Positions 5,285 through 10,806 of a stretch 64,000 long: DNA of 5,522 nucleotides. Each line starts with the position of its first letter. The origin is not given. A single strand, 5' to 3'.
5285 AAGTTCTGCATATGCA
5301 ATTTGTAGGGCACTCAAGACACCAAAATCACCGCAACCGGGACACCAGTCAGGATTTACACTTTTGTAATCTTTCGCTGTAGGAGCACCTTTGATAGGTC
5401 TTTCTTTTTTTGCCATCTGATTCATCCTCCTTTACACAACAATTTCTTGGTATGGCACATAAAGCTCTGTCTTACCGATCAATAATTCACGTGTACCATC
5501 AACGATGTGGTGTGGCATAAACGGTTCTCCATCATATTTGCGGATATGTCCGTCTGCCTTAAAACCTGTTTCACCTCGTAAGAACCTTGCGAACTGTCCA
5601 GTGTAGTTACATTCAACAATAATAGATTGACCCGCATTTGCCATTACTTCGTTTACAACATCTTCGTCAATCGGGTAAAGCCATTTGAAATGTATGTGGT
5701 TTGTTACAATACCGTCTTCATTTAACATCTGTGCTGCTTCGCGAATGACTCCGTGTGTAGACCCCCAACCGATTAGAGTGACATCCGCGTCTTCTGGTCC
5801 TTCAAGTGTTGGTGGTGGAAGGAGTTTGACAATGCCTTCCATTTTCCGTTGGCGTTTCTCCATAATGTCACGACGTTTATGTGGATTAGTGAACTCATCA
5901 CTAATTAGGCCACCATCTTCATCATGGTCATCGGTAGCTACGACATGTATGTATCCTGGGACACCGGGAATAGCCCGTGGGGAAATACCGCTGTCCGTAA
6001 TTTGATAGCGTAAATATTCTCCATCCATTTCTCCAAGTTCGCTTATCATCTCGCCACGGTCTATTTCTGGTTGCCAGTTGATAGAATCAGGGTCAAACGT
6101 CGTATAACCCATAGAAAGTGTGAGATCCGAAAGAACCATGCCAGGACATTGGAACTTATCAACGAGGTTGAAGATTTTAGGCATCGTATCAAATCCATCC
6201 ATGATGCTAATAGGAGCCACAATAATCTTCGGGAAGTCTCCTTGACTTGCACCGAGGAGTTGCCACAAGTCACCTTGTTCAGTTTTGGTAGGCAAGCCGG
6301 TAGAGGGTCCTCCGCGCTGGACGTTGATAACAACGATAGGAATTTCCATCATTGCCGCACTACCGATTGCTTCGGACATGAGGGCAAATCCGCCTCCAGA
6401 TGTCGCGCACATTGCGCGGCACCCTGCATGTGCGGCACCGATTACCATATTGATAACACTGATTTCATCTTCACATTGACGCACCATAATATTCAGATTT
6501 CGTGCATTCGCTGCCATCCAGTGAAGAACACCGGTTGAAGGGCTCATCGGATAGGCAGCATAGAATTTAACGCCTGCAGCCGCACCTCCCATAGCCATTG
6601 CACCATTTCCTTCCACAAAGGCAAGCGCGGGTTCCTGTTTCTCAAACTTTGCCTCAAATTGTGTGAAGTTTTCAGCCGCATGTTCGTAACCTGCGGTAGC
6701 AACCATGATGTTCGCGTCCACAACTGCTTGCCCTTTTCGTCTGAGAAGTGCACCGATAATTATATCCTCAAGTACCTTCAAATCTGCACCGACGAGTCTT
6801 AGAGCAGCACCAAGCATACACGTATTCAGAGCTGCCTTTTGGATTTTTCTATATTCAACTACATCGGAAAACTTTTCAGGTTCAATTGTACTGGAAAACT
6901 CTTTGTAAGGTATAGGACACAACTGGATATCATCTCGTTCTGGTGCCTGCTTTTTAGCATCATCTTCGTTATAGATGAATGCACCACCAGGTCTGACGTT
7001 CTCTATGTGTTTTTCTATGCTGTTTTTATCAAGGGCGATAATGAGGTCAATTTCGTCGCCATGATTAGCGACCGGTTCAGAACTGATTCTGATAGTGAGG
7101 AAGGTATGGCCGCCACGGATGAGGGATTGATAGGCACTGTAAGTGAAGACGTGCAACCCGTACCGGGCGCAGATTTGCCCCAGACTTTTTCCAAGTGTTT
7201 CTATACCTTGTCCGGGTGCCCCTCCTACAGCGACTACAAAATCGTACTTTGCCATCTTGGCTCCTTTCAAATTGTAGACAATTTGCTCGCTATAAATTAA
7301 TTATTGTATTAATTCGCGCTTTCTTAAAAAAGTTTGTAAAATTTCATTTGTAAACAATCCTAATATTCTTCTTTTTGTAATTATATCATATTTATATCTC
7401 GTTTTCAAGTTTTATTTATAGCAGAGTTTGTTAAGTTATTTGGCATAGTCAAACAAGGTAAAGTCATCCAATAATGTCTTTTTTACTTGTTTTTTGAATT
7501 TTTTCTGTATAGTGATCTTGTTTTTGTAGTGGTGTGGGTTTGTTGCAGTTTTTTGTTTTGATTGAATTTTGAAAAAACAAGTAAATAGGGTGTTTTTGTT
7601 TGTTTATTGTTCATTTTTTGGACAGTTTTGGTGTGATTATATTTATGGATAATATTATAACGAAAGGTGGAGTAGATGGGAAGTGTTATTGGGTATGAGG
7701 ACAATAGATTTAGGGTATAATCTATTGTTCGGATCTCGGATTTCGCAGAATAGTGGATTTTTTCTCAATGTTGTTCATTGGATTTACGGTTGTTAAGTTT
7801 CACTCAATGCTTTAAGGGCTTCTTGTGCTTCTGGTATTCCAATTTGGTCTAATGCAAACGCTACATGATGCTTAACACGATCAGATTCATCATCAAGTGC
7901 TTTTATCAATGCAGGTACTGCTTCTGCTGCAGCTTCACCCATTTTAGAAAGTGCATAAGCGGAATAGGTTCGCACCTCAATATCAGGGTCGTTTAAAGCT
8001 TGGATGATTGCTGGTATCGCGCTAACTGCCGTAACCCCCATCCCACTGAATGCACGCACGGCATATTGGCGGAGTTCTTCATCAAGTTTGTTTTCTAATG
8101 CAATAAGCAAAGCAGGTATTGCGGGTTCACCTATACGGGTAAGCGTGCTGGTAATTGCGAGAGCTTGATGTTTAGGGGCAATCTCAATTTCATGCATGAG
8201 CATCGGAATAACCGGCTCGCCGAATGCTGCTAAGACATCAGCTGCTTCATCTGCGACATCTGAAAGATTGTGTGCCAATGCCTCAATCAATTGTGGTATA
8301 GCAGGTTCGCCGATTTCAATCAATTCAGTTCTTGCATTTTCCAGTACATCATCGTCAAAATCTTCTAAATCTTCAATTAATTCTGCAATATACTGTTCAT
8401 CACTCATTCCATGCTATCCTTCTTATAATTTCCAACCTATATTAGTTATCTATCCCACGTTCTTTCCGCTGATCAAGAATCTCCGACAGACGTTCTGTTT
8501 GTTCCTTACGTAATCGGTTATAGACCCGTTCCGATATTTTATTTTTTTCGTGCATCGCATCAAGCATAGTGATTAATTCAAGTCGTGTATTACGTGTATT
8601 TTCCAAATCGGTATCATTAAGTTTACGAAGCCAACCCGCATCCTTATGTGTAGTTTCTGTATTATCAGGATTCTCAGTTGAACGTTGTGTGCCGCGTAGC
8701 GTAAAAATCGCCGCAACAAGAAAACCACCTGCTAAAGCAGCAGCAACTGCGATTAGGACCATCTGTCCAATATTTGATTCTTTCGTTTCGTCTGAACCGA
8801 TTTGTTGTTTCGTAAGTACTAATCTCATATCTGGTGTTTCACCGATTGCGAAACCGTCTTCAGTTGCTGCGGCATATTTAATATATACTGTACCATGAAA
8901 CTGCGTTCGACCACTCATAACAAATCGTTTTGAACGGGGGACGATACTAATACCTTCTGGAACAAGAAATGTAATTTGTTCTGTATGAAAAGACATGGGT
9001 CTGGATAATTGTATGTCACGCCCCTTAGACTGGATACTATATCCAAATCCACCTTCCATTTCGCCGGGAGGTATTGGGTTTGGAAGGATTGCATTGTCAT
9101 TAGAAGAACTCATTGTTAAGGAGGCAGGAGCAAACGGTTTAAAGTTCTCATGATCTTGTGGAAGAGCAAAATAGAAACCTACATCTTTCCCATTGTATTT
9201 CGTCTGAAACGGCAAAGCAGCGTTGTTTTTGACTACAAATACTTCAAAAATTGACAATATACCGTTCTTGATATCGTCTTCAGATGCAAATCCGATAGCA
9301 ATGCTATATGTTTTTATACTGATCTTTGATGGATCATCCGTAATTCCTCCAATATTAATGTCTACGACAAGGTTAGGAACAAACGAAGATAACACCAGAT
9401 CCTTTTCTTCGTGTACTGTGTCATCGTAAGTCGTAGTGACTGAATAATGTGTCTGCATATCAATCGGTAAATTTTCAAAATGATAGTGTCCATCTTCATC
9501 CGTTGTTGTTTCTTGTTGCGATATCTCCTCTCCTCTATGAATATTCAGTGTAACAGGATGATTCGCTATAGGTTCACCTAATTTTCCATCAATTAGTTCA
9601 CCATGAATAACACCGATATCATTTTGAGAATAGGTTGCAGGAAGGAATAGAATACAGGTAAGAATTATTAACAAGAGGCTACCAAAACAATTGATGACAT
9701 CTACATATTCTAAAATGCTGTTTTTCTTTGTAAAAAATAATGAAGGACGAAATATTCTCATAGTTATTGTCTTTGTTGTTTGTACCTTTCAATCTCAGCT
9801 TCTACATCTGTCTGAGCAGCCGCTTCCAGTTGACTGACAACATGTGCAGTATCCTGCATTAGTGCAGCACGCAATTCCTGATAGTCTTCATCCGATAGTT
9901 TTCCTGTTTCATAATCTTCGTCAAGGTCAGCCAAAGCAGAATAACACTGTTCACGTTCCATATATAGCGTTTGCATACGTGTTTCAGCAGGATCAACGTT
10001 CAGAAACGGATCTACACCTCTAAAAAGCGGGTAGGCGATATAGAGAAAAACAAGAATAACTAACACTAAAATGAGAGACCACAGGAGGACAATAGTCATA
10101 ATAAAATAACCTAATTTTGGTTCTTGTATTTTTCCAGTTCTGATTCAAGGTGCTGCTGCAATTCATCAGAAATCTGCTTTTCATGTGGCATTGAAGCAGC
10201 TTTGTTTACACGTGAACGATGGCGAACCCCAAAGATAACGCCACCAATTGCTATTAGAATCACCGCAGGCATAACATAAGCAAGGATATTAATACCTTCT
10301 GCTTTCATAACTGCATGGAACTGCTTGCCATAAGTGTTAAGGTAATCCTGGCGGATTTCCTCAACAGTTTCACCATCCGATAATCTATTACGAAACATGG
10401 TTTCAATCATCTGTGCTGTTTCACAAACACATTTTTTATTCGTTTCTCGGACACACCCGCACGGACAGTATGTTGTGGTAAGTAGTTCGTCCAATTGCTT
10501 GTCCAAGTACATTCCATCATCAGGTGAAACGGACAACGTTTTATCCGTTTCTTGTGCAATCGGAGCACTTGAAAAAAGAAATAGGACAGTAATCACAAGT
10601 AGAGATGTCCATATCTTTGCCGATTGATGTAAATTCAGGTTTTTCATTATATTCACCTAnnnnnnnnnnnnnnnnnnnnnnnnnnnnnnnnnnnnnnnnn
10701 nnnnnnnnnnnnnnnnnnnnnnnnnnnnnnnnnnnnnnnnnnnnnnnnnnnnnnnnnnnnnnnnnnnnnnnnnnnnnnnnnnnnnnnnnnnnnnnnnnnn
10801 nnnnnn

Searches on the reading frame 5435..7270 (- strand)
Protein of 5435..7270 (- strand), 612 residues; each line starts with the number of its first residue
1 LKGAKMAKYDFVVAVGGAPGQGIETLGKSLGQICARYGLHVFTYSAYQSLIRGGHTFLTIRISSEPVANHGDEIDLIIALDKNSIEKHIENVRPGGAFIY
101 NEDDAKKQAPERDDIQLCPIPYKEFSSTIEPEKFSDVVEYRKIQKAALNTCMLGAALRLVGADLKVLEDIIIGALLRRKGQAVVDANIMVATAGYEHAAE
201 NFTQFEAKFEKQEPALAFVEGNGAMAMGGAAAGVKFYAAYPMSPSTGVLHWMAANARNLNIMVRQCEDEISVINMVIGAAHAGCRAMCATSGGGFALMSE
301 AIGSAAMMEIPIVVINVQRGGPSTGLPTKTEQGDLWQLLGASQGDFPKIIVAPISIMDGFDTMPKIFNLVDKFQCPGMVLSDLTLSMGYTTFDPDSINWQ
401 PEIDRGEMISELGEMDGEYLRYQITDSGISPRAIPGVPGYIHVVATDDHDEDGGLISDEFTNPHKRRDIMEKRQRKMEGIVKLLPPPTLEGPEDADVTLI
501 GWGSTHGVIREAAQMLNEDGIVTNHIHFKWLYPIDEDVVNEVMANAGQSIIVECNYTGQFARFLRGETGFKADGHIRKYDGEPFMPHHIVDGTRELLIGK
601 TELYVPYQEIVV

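Call 89: search_protein_families(library=pfam, proteins=[window:5435-7270:-], max_evalue=0.00001)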
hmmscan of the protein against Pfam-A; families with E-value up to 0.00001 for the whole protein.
window:5435-7270:- (612 aa): 3 families
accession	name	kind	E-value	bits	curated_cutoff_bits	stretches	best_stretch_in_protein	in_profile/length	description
PF01855.24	POR_N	-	3e-47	161.7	27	1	230-385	4-157/231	Pyruvate flavodoxin/ferredoxin oxidoreductase, thiamine diP-bdg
PF01558.24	POR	-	3.2e-34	119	27.4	1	20-196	2-173/173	Pyruvate ferredoxin/flavodoxin oxidoreductase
PF02780.25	Transketolase_C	-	5.6e-09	36.4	25.9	1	493-556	8-71/124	Transketolase, C-terminal domain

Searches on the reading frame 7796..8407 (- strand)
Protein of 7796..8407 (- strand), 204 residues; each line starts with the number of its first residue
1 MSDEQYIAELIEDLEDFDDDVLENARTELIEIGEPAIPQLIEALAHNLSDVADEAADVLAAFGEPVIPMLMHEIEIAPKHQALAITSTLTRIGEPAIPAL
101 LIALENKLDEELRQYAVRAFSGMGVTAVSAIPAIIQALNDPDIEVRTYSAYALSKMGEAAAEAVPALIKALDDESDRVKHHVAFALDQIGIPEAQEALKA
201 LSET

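Call 89: search_protein_families(library=pfam, proteins=[window:7796-8407:-], max_evalue=0.00001)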
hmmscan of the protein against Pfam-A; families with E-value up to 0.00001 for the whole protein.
window:7796-8407:- (204 aa): 6 families
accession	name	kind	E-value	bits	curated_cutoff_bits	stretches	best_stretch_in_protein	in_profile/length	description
PF13646.12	HEAT_2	-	1.5e-29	102.5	27.7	2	97-186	1-87/88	HEAT repeats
PF03130.22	HEAT_PBS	-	5e-17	60.9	20.9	0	145-173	1-27/27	PBS lyase HEAT-like repeat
PF13513.12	HEAT_EZ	-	2.4e-13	50.7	27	0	113-155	4-54/55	HEAT-like repeat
PF02985.28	HEAT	-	2.8e-13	49.2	23.5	0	131-158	2-29/31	HEAT repeat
PF00514.29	Arm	-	1.7e-09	37.8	20.6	0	130-154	13-37/41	Armadillo/beta-catenin-like repeat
PF01602.26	Adaptin_N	-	9.8e-06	24.8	37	0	109-195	92-184/524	Adaptin N terminal region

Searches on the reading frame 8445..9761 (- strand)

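Call 89: search_protein_families(library=pfam, proteins=[window:8445-9761:-], max_evalue=0.00001)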
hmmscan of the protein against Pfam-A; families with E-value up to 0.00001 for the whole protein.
window:8445-9761:- (439 aa): 1 family
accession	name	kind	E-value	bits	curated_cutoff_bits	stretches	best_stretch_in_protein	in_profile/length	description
PF13620.12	CarboxypepD_reg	-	7.4e-07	29.9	32.3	1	52-119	2-63/82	Carboxypeptidase regulatory-like domain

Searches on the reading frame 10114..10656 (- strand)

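Call 89: search_protein_families(library=pfam, proteins=[window:10114-10656:-], max_evalue=0.00001)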
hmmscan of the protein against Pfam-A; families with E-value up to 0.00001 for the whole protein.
window:10114-10656:- (181 aa): 1 family
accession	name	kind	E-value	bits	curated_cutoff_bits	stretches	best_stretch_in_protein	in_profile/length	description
PF03918.19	CcmH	-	3e-08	33.5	25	1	50-170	24-139/143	Cytochrome C biogenesis protein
